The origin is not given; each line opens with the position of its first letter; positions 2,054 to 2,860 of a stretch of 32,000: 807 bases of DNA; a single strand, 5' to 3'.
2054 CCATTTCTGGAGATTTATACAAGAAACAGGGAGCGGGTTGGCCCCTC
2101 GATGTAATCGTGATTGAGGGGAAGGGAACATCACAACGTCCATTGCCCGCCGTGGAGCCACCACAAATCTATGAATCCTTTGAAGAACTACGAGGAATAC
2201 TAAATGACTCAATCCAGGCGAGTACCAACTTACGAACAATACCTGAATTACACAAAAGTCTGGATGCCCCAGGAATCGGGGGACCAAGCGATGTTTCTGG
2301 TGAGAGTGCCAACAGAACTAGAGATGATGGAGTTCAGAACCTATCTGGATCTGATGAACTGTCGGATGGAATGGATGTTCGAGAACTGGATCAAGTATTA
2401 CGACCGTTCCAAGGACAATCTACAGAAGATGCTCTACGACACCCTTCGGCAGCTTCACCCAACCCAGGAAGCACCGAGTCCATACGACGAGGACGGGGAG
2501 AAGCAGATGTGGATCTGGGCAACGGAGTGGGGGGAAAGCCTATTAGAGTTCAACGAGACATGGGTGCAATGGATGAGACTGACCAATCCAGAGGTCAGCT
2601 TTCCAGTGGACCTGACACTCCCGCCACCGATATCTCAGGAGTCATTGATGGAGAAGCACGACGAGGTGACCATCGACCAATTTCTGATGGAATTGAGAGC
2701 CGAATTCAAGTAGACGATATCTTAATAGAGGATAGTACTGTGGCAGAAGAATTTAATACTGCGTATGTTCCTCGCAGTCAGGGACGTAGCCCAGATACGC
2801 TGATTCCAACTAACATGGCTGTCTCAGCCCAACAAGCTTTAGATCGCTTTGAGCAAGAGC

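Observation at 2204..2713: Candidate overprinted gene in the +1 frame of the giant methyltransferase-helicase gene, coextensive with its disordered linker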

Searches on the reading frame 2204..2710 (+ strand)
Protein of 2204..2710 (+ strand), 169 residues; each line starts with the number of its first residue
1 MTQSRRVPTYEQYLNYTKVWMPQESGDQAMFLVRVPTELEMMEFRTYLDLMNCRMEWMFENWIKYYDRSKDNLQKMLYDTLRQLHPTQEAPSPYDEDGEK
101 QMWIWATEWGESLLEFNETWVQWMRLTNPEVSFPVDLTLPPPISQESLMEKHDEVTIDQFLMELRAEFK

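Call 6: search_protein_families(library=pfam, proteins=[window:2204-2710:+], max_evalue=1)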
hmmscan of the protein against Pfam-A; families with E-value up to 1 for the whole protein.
window:2204-2710:+ (169 aa): 1 family
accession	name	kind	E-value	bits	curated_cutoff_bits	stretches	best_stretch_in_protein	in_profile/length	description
PF00489.22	IL6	-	0.064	13.3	27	0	27-86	81-137/186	Interleukin-6/G-CSF/MGF family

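Call 7: find_homologous_proteins(query=window:2204-2710:+, max_evalue=1)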
Query window:2204-2710:+ (169 aa): 3 proteins with E <= 1 among 16 candidates.
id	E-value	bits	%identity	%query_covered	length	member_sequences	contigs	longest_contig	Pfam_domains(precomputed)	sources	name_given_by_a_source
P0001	4.7e-56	207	56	98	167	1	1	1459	-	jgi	jgi:hypothetical protein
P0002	2.4e-55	205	54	99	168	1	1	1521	-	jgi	jgi:hypothetical protein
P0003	3.7e-53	198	54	96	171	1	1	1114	-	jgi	jgi:hypothetical protein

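Call 9: find_encoding_contigs(protein=P0001, flank=10000)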
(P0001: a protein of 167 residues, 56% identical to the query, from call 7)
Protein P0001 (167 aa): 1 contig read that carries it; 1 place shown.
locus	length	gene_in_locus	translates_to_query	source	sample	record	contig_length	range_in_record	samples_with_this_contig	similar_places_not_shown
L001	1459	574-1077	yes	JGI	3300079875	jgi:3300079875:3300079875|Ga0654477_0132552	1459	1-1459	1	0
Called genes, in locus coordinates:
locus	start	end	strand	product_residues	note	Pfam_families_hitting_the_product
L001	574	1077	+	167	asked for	-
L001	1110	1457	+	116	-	?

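Call 10: find_encoding_contigs(protein=P0002, flank=10000)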
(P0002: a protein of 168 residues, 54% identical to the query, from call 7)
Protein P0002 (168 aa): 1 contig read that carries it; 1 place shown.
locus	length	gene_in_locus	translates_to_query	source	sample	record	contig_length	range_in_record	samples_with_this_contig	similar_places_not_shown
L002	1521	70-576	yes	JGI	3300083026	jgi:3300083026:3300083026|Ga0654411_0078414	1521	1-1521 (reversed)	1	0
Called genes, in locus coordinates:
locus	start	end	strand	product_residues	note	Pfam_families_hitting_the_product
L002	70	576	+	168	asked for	-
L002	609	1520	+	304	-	?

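Call 11: find_encoding_contigs(protein=P0003, flank=10000)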
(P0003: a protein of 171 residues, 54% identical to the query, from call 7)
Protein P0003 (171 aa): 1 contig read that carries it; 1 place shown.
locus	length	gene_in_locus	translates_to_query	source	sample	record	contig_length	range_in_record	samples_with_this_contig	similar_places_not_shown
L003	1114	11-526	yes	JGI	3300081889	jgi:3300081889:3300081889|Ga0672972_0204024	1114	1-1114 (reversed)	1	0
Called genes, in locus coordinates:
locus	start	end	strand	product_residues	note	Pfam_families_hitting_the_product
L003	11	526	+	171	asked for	-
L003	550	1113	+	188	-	?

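Call 16: search_dna_similar(query=window:2204-2710:+, collection=plasmids, mode=protein, max_evalue=0.001, max_rows=40)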
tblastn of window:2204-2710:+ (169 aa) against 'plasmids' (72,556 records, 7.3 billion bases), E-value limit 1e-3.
Records with a match: 5; places in all: 5; records where one place covers at least 80% of the query: 5.
Best place of each record, by identity: <60% 5.
By first word of the organism name: Picosynechococcus 3; [Synechococcus] 1; Leptolyngbya 1.
By predicted mobility (MOB-suite, as given by PLSDB): mobilizable 5.
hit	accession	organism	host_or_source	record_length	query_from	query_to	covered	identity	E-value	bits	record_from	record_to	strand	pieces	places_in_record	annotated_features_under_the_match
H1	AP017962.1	[Synechococcus] sp. NIES-970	-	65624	1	168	99%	46.4%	3e-40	150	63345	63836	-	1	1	putative helicase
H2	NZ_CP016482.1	Picosynechococcus sp. PCC 7117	cell culture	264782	1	166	98%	41.3%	6e-33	129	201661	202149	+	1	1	strawberry notch C-terminal domain-containing protein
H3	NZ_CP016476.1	Picosynechococcus sp. PCC 7003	cell culture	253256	1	166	98%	39.2%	8e-31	123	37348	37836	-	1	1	strawberry notch-like NTP hydrolase domain-containing protein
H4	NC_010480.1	Picosynechococcus sp. PCC 7002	-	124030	6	169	97%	38.4%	6e-29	118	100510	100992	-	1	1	strawberry notch C-terminal domain-containing protein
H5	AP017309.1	Leptolyngbya sp. NIES-3755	-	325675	13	164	90%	24.7%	2e-9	62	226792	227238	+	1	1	helicase domain protein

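Call 18: get_annotated_region(hit=H1, flank=3000)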
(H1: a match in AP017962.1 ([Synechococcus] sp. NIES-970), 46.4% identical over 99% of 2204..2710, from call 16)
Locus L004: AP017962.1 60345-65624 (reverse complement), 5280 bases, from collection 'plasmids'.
description: Synechococcus sp. NIES-970 plasmid plasmid3 DNA, complete sequence
organism: [Synechococcus] sp. NIES-970 (NCBI taxid 1827144)
taxonomy: Bacteria; Cyanobacteriota; Cyanophyceae; Chroococcales; Geminocystaceae; Picosynechococcus; [Synechococcus] sp. NIES-970
host: -; source: -; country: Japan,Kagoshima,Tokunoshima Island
typing (MOB-suite, as given by PLSDB): mobilizable; relaxase MOBF
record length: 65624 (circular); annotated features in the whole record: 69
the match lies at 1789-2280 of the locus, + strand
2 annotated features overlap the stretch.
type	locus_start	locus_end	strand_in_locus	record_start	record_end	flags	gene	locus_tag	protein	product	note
CDS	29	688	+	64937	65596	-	-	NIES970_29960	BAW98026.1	hypothetical protein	-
CDS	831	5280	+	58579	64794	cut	-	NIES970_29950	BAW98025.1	putative helicase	-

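Call 19: get_annotated_region(hit=H2, flank=3000)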
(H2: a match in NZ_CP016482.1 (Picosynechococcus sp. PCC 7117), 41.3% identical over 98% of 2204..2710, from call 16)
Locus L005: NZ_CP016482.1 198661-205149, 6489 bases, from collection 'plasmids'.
description: Picosynechococcus sp. PCC 7117 plasmid unnamed5
organism: Picosynechococcus sp. PCC 7117 (NCBI taxid 195498)
taxonomy: Bacteria; Cyanobacteriota; Cyanophyceae; Chroococcales; Geminocystaceae; Picosynechococcus; Picosynechococcus sp. PCC 7117
host: -; source: cell culture; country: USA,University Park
typing (MOB-suite, as given by PLSDB): mobilizable; relaxase MOBF
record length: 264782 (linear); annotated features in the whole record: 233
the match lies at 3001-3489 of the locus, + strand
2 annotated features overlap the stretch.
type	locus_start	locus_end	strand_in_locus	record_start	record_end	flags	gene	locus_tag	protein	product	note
CDS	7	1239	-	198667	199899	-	-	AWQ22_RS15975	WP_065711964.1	hypothetical protein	-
CDS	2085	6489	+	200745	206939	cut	-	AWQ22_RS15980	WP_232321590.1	strawberry notch C-terminal domain-containing protein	-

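Call 20: get_annotated_region(hit=H3, flank=3000)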
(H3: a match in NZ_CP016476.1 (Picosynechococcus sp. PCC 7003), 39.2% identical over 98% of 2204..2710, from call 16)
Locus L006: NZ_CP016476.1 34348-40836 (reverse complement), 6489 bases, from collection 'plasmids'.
description: Picosynechococcus sp. PCC 7003 plasmid unnamed2, complete sequence
organism: Picosynechococcus sp. PCC 7003 (NCBI taxid 374981)
taxonomy: Bacteria; Cyanobacteriota; Cyanophyceae; Chroococcales; Geminocystaceae; Picosynechococcus; Picosynechococcus sp. PCC 7003
host: -; source: cell culture; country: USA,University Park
typing (MOB-suite, as given by PLSDB): mobilizable; relaxase MOBF
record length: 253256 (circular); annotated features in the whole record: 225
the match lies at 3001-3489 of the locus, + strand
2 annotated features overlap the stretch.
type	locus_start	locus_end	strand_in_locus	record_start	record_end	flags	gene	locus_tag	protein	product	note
CDS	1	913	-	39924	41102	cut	-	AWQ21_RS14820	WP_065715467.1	hypothetical protein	-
CDS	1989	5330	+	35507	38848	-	-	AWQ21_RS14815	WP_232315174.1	strawberry notch-like NTP hydrolase domain-containing protein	-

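Call 21: get_annotated_region(hit=H4, flank=3000)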
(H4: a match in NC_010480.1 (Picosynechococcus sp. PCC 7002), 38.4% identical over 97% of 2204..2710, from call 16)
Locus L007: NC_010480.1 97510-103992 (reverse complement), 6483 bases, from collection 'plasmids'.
description: Picosynechococcus sp. PCC 7002 plasmid pAQ6, complete sequence
organism: Picosynechococcus sp. PCC 7002 (NCBI taxid 32049)
taxonomy: Bacteria; Cyanobacteriota; Cyanophyceae; Chroococcales; Geminocystaceae; Picosynechococcus; Picosynechococcus sp. PCC 7002
host: -; source: -; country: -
typing (MOB-suite, as given by PLSDB): mobilizable; relaxase MOBF
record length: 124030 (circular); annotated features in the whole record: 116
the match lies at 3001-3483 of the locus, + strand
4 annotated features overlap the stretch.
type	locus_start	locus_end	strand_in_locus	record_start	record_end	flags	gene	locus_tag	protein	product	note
CDS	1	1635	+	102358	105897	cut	-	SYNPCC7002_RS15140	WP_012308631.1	N-6 DNA methylase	GO:0006306 - DNA methylation [Evidence IEA]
CDS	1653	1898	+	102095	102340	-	-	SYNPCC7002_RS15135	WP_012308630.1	hypothetical protein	-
CDS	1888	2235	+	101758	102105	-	-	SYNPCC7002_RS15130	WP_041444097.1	type II toxin-antitoxin system RelE/ParE family toxin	-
CDS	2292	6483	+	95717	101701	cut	-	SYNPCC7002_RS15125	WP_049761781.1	strawberry notch C-terminal domain-containing protein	-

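Call 22: get_annotated_region(hit=H5, flank=3000)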
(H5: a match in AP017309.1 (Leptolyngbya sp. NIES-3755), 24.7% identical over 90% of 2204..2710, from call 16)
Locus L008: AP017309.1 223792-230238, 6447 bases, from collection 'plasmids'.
description: Leptolyngbya sp. NIES-3755 plasmid plasmid1 DNA, complete genome
organism: Leptolyngbya sp. NIES-3755 (NCBI taxid 1752064)
taxonomy: Bacteria; Cyanobacteriota; Cyanophyceae; Leptolyngbyales; Leptolyngbyaceae; Leptolyngbya; Leptolyngbya sp. NIES-3755
host: -; source: -; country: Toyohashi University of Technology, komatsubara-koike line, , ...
typing (MOB-suite, as given by PLSDB): mobilizable; relaxase MOBP
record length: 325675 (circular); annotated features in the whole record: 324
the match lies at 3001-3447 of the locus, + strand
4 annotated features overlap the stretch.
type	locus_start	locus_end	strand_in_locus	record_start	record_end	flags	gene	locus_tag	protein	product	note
CDS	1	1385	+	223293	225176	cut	-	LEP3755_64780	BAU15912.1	hypothetical protein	-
CDS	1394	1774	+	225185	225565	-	-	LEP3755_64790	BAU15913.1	TPR repeat-containing protein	-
CDS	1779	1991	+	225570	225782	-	-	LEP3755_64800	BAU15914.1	hypothetical protein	-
CDS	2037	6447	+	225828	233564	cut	-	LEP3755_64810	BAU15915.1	helicase domain protein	-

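Call 28: find_related_loci(query=A1, collection=genome_contigs, flank=4000)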
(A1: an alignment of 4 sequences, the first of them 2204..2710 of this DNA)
Query A1 (169 aa) in genome_contigs; peptide patterns used: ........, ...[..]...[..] (x = any residue, [..] = any of these).
19 stretches matched a pattern, but none encodes a relative of the query by tblastn (E <= 1e-3).

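Call 37: predict_structure(alignment_id=A1)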
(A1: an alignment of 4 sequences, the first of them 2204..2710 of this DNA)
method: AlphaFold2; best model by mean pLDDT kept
length: 169 residues; sequences in the alignment: 4
mean_pLDDT: 50.0   pTM: 0.41
mean pLDDT of the five models: 50.0, 45.5, 44.3, 43.6, 40.2
residues with pLDDT >= 90: 0; 70-90: 0; 50-70: 95; < 50: 74
segments of 3 or more residues with pLDDT < 50: 1-24, 26-36, 131-155, 167-169
pLDDT, mean of each block of 10 residues (from residue 1): 35 43 43 47 54 57 55 64 62 59 52 57 52 38 37 47 47
secondary structure, 60 per line:
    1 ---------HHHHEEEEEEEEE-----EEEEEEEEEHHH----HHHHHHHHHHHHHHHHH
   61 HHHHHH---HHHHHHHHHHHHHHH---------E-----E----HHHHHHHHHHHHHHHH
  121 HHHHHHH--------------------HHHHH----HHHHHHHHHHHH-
elements in order: H10-13 E14-22 E28-36 H44-66 H70-84 H105-127 H148-152 H157-168

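Call 38: search_protein_representatives(alignment_id=A1)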
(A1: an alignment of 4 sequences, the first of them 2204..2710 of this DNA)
Query: 4 sequences, 168 profile positions. Proteins with E-value up to 0.001 (for the whole library): 44; up to 1e-10: 27; up to 1e-30: 5. The best 44 are listed.
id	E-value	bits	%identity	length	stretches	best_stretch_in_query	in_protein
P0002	4.0e-98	342.3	-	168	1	1-168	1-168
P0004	1.6e-49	184.1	-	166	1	3-167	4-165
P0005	3.3e-40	153.8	-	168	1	4-167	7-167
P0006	3.0e-33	131.2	-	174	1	5-163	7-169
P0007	3.6e-31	124.4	-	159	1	4-163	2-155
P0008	1.5e-28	115.9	-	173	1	7-167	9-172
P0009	2.6e-20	89.1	-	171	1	6-164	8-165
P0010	4.2e-19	85.1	-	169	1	7-163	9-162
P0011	1.6e-18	83.2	-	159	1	11-166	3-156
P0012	2.9e-18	82.4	-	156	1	11-163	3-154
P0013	5.1e-18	81.6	-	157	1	11-163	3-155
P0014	1.9e-17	79.8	-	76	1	94-167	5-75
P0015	3.5e-17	78.9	-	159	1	11-164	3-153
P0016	7.3e-17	77.8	-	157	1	10-164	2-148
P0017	1.0e-16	77.4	-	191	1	11-164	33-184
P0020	3.4e-14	69.2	-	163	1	12-164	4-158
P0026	3.5e-11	59.3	-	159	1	8-163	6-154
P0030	8.7e-10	54.8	-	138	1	12-162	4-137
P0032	9.9e-09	51.4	-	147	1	11-164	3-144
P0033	1.0e-08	51.3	-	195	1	12-160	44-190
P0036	2.2e-07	47.0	-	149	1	12-163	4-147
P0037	1.4e-06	44.4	-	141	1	11-163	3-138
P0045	1.1e-04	38.3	-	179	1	10-162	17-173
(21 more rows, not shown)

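Call 41: find_encoding_contigs(protein=P0045, flank=6000, max_places=3)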
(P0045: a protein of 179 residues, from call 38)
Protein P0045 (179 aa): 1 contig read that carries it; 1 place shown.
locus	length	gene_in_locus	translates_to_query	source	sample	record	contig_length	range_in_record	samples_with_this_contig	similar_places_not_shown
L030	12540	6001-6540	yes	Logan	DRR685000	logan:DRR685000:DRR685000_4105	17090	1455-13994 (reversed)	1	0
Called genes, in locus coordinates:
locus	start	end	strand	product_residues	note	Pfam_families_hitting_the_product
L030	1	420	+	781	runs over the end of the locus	PF01551:Peptidase_M23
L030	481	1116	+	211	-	-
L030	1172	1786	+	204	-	-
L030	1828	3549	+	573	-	PF02534:T4SS-DNA_transf, PF10412:TrwB_AAD_bind, PF12696:TraG-D_C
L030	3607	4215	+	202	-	PF02643:DUF192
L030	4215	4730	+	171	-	-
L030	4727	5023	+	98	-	-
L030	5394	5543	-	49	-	-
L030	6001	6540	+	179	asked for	-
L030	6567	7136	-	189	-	-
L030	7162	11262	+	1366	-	PF13871:Helicase_C_4, PF21849:DUF6908 (weak)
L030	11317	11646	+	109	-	-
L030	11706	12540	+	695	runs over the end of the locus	-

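Call 42: find_encoding_contigs(protein=P0012, flank=6000, max_places=3)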
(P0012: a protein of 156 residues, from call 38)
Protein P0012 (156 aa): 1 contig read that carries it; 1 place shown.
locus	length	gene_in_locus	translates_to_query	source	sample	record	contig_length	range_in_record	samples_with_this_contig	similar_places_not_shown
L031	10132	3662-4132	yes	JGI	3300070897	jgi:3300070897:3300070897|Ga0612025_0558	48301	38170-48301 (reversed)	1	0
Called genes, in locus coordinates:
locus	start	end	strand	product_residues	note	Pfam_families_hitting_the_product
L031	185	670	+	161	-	-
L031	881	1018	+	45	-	-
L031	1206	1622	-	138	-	-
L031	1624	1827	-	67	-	-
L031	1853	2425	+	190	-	-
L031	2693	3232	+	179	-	-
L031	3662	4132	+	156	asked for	-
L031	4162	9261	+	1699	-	PF04851:ResIII, PF13872:AAA_34, PF13871:Helicase_C_4, PF21849:DUF6908, PF01624:MutS_I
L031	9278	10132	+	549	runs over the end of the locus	PF09250:Prim-Pol (weak)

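Call 48: predict_structure(alignment_id=A4)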
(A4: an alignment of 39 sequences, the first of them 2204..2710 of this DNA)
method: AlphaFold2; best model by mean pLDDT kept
length: 169 residues; sequences in the alignment: 39
mean_pLDDT: 93.6   pTM: 0.89
mean pLDDT of the five models: 93.6, 93.2, 92.9, 92.6, 92.5
residues with pLDDT >= 90: 149; 70-90: 13; 50-70: 4; < 50: 3
segments of 3 or more residues with pLDDT < 50: none
pLDDT, mean of each block of 10 residues (from residue 1): 76 97 93 97 97 98 92 97 96 96 96 94 95 95 93 97 82
secondary structure, 60 per line:
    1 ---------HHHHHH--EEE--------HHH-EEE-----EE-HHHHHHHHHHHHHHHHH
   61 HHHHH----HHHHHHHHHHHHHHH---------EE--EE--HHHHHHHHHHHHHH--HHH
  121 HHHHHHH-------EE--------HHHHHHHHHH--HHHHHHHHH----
elements in order: H10-15 E18-20 E33-35 H44-65 H70-84 H102-115 H118-127 H145-154 H157-165

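Call 52: fold_search(model_id=the predicted structure, library=pdb)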
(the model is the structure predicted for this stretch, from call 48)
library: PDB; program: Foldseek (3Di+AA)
matches with E <= 10: 53; with E <= 0.001: 0
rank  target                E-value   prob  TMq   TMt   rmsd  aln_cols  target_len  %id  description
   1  9wat                  8.0e-01  0.06  0.16  0.09  16.6       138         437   14  Crystal structure of CYP204A3 (released 2025-12-17)
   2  4x9e_F                1.4e+00  0.11  0.28  0.13  12.2       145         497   10  DEOXYGUANOSINETRIPHOSPHATE TRIPHOSPHOHYDROLASE from Escherichia coli with two DNA effector molecules (released 2015-02-25)
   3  6nyy_A                1.6e+00  0.04  0.17  0.07  18.0       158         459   15  human m-AAA protease AFG3L2, substrate-bound (released 2019-05-22)
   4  4x9e_E                1.9e+00  0.09  0.26  0.12  12.7       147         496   10  DEOXYGUANOSINETRIPHOSPHATE TRIPHOSPHOHYDROLASE from Escherichia coli with two DNA effector molecules (released 2015-02-25)
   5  4x9e_D                2.4e+00  0.09  0.28  0.13  12.2       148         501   10  DEOXYGUANOSINETRIPHOSPHATE TRIPHOSPHOHYDROLASE from Escherichia coli with two DNA effector molecules (released 2015-02-25)
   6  7tu2_C                2.4e+00  0.06  0.26  0.13  13.2       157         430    8  Structure of the L. blandensis dGTPase R37A mutant bound to Mn (released 2022-06-01)
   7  5fsh_A                2.4e+00  0.04  0.21  0.10  13.0       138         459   11  Crystal structure of Thermus thermophilus Csm6 (released 2016-01-27)
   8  6nyy_F                2.4e+00  0.02  0.17  0.07  19.2       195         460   11  human m-AAA protease AFG3L2, substrate-bound (released 2019-05-22)
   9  5v39                  2.5e+00  0.02  0.18  0.13  18.7       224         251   11  Crystal structure of human vitamin D receptor ligand binding domain in complex with a VDRM (released 2018-03-14)
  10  7tu0_B                2.7e+00  0.08  0.28  0.14  11.9       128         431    8  Structure of the L. blandensis dGTPase bound to Mn (released 2022-06-01)
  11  6oi7_C                2.8e+00  0.07  0.26  0.12  12.2       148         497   12  Se-Met structure of apo- Escherichia coli dGTPase (released 2019-05-29)
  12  6nyy_E                2.8e+00  0.04  0.17  0.07  16.3       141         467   14  human m-AAA protease AFG3L2, substrate-bound (released 2019-05-22)
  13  4xds_A                3.0e+00  0.08  0.26  0.12  12.4       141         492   12  Deoxyguanosinetriphosphate Triphosphohydrolase from Escherichia coli with Nickel (released 2015-02-25)
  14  8etq                  3.0e+00  0.06  0.23  0.15  14.7       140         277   11  Designed pentafoil knot protein folded into a trefoil knot (released 2023-10-25)
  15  7tu7_A                3.0e+00  0.06  0.25  0.13  13.4       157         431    9  Structure of the L. blandensis dGTPase H125A mutant bound to dGTP (released 2022-06-01)
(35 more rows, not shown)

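Call 53: fold_search(model_id=the predicted structure, library=viral)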
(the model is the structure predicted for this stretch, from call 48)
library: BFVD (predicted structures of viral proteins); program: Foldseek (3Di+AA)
matches with E <= 10: 67; with E <= 0.001: 0
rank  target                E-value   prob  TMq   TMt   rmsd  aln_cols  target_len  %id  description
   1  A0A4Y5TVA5            6.7e-01  0.08  0.17  0.08  16.5       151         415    9  RNA polymerase sigma factor [Vibrio phage VAP7]
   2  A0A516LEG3            7.0e-01  0.04  0.13  0.13  23.7       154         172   13  (no name in the UniProt tables at hand)
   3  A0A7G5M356            9.4e-01  0.05  0.19  0.21  18.4       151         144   13  (no name in the UniProt tables at hand)
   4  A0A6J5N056            1.1e+00  0.04  0.18  0.17  19.8       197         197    8  Uncharacterized protein [uncultured Caudovirales phage]
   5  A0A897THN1            1.2e+00  0.08  0.21  0.21  11.8       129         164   15  Nucleoprotein (Fragment) [Cucurbit cytorhabdovirus 1]
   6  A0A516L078            1.2e+00  0.06  0.20  0.22  14.8       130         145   19  (no name in the UniProt tables at hand)
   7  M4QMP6                2.2e+00  0.09  0.22  0.23  11.2       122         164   14  (no name in the UniProt tables at hand)
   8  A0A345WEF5            2.5e+00  0.06  0.20  0.12  10.6       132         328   12  Uncharacterized protein [Acipenser iridovirus-European]
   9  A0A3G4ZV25            2.5e+00  0.02  0.16  0.15  16.4       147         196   16  Uncharacterized protein [Edafosvirus sp.]
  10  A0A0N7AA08            2.9e+00  0.08  0.26  0.26  10.4       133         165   10  (no name in the UniProt tables at hand)
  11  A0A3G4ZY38            3.3e+00  0.03  0.20  0.19  17.1       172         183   10  Uncharacterized protein [Faunusvirus sp.]
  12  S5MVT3                3.3e+00  0.02  0.14  0.11  17.3       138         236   11  Uncharacterized protein [Sinorhizobium phage phiM12]
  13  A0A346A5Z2            3.5e+00  0.03  0.17  0.13  15.3       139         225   11  (no name in the UniProt tables at hand)
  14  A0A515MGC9            3.7e+00  0.02  0.15  0.19  12.4       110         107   10  (no name in the UniProt tables at hand)
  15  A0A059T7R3            4.1e+00  0.02  0.18  0.20  13.4       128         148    9  Uncharacterized protein [Listeria phage LP-114]
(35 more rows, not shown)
